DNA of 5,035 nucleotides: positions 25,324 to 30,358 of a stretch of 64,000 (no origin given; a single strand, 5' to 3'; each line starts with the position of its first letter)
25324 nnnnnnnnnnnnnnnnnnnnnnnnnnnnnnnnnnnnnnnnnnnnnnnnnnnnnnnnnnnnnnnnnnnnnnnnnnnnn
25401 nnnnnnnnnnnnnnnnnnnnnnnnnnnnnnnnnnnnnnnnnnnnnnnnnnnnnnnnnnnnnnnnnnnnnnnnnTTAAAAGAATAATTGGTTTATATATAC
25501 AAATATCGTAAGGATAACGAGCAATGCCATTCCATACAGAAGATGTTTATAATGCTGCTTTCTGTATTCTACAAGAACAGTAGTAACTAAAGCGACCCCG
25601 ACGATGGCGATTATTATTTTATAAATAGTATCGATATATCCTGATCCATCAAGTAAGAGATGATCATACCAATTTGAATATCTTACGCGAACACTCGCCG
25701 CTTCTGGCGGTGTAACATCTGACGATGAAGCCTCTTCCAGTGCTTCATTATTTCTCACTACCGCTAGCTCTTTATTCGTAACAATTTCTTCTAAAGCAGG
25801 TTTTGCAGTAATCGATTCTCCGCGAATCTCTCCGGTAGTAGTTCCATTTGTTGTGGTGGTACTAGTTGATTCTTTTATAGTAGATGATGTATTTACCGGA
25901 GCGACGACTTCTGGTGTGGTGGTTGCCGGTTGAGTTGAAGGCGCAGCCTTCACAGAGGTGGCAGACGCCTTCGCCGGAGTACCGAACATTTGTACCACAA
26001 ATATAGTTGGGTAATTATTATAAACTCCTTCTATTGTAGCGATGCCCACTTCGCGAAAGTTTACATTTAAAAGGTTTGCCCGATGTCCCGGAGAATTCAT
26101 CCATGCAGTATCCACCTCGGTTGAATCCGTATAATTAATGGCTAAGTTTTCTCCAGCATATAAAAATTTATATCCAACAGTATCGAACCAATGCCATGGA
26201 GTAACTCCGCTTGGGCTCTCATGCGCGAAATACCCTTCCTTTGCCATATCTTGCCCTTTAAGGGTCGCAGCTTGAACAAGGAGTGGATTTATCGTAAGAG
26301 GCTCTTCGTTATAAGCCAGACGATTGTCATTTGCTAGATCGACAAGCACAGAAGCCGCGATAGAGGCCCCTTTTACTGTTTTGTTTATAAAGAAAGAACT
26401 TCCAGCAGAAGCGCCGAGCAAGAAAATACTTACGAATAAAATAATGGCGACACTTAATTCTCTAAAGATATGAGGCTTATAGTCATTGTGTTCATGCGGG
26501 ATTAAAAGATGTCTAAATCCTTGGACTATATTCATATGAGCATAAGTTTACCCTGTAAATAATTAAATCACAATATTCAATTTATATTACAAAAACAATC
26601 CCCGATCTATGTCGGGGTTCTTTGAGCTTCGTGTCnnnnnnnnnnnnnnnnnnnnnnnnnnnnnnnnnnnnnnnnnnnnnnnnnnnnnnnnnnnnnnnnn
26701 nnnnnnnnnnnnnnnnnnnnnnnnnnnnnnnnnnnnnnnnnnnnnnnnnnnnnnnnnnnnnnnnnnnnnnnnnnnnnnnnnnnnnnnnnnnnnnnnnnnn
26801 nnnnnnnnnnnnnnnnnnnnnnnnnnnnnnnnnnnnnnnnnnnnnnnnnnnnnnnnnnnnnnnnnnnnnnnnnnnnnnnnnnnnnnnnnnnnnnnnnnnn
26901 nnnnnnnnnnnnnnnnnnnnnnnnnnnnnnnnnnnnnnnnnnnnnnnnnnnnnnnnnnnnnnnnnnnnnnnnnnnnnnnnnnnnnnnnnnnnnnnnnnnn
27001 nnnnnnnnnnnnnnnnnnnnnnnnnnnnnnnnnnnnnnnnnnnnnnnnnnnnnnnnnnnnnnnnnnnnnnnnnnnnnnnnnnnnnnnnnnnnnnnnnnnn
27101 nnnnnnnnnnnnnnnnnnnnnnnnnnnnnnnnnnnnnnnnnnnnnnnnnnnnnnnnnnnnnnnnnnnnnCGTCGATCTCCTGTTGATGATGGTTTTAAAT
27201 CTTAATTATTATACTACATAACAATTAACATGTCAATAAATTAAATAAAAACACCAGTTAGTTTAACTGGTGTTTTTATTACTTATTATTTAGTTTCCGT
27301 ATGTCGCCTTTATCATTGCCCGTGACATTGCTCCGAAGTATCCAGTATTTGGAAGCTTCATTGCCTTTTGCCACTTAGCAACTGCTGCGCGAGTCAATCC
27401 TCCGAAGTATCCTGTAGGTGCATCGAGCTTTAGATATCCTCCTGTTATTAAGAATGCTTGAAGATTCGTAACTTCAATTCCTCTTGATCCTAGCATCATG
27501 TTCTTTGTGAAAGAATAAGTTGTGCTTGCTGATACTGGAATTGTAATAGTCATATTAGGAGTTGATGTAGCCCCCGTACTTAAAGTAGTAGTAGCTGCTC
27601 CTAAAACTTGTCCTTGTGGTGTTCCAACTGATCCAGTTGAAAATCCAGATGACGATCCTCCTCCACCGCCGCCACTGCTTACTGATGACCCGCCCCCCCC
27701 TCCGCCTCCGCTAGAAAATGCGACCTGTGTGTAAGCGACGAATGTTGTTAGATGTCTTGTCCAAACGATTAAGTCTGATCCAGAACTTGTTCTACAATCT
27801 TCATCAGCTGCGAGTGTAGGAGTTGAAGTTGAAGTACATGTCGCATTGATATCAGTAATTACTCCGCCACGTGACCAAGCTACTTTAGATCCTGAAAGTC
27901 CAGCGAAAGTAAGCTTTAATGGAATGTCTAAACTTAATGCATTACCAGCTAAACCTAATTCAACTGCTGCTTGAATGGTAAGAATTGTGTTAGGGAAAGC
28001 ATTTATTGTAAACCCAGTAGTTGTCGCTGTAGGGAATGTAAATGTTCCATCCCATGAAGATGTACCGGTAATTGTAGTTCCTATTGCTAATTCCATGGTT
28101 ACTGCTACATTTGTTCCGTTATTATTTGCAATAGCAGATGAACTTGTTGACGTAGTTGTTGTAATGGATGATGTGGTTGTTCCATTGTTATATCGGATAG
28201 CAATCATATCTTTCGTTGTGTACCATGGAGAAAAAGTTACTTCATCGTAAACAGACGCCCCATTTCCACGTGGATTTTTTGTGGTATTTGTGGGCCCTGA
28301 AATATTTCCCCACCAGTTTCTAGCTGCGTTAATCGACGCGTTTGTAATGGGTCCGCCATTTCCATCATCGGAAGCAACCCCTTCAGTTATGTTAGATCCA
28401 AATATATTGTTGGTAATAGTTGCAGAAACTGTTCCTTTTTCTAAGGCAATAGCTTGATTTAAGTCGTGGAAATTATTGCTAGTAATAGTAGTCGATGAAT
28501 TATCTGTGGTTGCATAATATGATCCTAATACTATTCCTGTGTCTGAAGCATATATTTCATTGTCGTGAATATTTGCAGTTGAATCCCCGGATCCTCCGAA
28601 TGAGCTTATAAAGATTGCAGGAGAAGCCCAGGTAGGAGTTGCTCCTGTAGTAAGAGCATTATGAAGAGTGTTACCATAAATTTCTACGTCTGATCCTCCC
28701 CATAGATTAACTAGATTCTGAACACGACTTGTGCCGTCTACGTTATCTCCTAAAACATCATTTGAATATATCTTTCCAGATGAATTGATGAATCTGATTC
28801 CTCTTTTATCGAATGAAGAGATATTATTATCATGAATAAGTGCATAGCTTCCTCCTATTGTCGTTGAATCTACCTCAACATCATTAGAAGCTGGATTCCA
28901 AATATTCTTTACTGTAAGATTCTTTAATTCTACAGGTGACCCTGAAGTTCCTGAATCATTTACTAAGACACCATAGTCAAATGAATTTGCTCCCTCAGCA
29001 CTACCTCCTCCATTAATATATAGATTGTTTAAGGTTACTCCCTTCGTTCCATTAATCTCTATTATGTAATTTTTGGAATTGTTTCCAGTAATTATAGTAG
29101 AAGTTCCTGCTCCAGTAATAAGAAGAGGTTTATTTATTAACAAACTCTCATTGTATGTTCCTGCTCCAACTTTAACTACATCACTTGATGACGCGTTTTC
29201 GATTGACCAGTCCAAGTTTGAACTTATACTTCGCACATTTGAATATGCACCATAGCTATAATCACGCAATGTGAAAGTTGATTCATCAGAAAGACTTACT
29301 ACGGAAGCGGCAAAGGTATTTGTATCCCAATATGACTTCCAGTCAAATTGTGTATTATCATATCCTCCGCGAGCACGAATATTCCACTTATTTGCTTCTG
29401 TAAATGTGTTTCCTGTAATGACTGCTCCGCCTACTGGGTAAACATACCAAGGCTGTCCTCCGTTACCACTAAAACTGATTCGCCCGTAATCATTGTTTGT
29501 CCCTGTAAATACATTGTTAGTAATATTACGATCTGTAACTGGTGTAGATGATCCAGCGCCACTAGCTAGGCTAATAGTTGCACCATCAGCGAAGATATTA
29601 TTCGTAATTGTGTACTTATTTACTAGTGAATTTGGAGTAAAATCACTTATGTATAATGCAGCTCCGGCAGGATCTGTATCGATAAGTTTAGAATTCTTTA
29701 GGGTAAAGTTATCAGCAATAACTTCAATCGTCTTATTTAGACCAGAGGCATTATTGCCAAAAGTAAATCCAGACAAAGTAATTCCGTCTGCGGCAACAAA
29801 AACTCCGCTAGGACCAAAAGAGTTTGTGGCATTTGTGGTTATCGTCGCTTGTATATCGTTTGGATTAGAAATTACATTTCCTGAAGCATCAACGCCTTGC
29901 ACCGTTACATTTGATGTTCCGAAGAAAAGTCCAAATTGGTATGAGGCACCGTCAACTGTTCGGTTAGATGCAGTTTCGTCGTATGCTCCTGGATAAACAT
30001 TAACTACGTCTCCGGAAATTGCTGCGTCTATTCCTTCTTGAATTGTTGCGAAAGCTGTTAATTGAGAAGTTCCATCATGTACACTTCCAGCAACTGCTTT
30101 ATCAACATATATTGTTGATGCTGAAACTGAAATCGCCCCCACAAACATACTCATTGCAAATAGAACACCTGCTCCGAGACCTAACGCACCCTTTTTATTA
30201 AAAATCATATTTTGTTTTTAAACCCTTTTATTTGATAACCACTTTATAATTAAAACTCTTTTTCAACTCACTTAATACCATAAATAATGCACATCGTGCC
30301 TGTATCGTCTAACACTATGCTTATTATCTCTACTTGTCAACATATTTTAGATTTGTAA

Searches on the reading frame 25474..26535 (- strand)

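Call 79: search_protein_families(library=pfam, proteins=[window:25474-26535:-])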
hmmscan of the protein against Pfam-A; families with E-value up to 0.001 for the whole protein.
window:25474-26535:- (353 aa): 1 family
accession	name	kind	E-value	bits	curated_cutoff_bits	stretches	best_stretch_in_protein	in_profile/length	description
PF00188.32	CAP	-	2.1e-12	48.3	21.1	1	66-184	2-117/117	Cysteine-rich secretory protein family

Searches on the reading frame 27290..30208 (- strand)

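Call 10: search_protein_families(library=pfam, proteins=[window:27290-30208:-])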
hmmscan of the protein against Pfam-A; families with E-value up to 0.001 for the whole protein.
window:27290-30208:- (972 aa): 2 families
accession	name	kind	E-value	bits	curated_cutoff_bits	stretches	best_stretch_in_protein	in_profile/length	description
PF01471.23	PG_binding_1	-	5e-10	39.8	23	1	910-960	2-51/57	Putative peptidoglycan binding domain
PF13229.12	Beta_helix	-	0.00012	22.2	25.9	0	453-618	8-149/158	Right handed beta helix region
